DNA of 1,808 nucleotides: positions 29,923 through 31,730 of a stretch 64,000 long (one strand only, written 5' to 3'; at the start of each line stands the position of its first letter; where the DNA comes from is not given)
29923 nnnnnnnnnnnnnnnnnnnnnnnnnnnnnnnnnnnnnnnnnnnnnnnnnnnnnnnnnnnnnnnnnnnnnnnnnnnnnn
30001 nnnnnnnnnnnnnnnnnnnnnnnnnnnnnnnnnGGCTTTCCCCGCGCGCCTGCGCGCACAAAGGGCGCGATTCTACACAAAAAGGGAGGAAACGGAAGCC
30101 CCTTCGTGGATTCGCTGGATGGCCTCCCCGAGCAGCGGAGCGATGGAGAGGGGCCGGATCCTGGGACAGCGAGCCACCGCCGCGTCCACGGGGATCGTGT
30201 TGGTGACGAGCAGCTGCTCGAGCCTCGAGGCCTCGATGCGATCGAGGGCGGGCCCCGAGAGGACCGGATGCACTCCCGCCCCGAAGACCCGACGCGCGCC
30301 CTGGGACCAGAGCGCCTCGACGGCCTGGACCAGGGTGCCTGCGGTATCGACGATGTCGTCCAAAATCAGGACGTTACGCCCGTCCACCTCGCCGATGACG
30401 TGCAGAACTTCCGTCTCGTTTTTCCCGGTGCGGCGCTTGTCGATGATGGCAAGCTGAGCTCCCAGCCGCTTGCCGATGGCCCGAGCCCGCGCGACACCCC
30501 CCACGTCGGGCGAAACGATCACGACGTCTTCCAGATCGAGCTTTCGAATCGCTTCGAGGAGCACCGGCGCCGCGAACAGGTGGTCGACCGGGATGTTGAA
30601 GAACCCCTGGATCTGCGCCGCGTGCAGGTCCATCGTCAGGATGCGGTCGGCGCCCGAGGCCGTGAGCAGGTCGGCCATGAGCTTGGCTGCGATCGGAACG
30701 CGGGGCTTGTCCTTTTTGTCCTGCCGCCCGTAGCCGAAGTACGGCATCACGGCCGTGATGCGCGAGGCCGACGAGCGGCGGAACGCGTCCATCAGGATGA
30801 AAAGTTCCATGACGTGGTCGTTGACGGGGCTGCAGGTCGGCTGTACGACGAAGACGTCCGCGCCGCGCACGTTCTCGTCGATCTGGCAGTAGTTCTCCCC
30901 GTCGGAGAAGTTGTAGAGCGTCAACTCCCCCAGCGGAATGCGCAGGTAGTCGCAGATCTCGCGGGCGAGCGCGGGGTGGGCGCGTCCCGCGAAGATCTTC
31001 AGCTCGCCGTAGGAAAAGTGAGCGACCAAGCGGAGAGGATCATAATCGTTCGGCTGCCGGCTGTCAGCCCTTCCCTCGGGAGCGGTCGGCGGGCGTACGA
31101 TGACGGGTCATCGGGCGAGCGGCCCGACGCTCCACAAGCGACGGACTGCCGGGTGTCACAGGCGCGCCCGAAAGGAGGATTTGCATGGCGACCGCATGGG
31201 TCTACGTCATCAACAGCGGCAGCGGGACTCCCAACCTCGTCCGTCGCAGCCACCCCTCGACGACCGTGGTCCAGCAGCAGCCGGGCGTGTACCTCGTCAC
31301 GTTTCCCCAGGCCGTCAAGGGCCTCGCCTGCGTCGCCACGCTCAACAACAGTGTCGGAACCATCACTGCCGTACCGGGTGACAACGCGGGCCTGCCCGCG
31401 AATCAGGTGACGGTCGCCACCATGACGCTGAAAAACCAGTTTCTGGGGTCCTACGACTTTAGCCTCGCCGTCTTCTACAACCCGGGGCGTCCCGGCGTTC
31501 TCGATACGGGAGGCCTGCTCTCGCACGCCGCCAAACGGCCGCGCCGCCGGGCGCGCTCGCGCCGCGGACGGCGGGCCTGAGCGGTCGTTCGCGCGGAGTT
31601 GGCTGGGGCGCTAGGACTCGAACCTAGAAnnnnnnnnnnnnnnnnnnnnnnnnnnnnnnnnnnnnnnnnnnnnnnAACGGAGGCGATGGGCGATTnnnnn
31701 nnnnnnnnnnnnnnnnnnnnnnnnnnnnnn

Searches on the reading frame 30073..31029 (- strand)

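Call 4: search_protein_families(library=pfam, proteins=[window:30073-31029:-], max_evalue=0.01)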
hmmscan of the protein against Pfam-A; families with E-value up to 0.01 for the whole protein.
window:30073-31029:- (318 aa): 4 families
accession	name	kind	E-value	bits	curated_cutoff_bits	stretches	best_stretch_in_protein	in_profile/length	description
PF13793.12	Pribosyltran_N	-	1.3e-53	180.3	25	1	10-126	1-117/117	N-terminal domain of ribose phosphate pyrophosphokinase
PF14572.12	Pribosyl_synth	-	5.5e-27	95.3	27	1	207-317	73-183/184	Phosphoribosyl synthetase-associated domain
PF00156.33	Pribosyltran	-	2.1e-16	60.1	26.3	1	160-249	22-119/158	Phosphoribosyl transferase domain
PF14681.12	UPRTase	-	0.0086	16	27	0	200-246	103-149/206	Uracil phosphoribosyltransferase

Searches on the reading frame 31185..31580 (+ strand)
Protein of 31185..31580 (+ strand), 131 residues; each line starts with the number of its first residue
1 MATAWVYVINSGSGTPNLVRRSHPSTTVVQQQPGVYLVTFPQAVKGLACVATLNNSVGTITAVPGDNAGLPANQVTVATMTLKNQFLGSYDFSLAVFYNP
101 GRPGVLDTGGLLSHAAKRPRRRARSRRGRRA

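Call 4: search_protein_families(library=pfam, proteins=[window:31185-31580:+], max_evalue=0.01)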
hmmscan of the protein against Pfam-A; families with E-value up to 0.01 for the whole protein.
window:31185-31580:+ (131 aa): 0 families

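Call 5: search_protein_families(library=ncbifam, proteins=[window:31185-31580:+], max_evalue=0.01)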
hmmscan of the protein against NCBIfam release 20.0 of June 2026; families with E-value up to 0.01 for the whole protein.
window:31185-31580:+ (131 aa): 0 families

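Call 75: find_homologous_proteins(query=window:31185-31577:+, max_evalue=0.001)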
Query window:31185-31577:+ (131 aa): 88 proteins with E <= 0.001 among 173 candidates.
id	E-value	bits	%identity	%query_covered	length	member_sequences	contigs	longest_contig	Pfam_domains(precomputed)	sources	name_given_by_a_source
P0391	2.7e-80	284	100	100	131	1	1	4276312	-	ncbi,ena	-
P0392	6.6e-64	231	86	90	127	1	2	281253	-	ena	-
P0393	1.7e-62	227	87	86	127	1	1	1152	-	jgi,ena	-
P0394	7.9e-62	225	86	86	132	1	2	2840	-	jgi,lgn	jgi:hypothetical protein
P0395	2.5e-61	223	85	89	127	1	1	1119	-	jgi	jgi:hypothetical protein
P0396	4.9e-60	219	86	85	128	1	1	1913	-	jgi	jgi:hypothetical protein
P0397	7.3e-57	209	81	86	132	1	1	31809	-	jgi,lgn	jgi:hypothetical protein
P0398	2.2e-56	207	75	99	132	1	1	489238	-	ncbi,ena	-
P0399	8.1e-56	205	83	84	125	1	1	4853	-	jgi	jgi:hypothetical protein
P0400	9.8e-56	205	73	97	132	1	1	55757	-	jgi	jgi:hypothetical protein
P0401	1.1e-53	198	75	98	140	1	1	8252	-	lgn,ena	-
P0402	3.8e-53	197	77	86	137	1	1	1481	-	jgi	jgi:hypothetical protein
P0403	5.7e-53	196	79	85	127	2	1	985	-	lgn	-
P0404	1.0e-50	189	77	85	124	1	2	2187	-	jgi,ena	-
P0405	4.5e-49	183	82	76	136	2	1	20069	-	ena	-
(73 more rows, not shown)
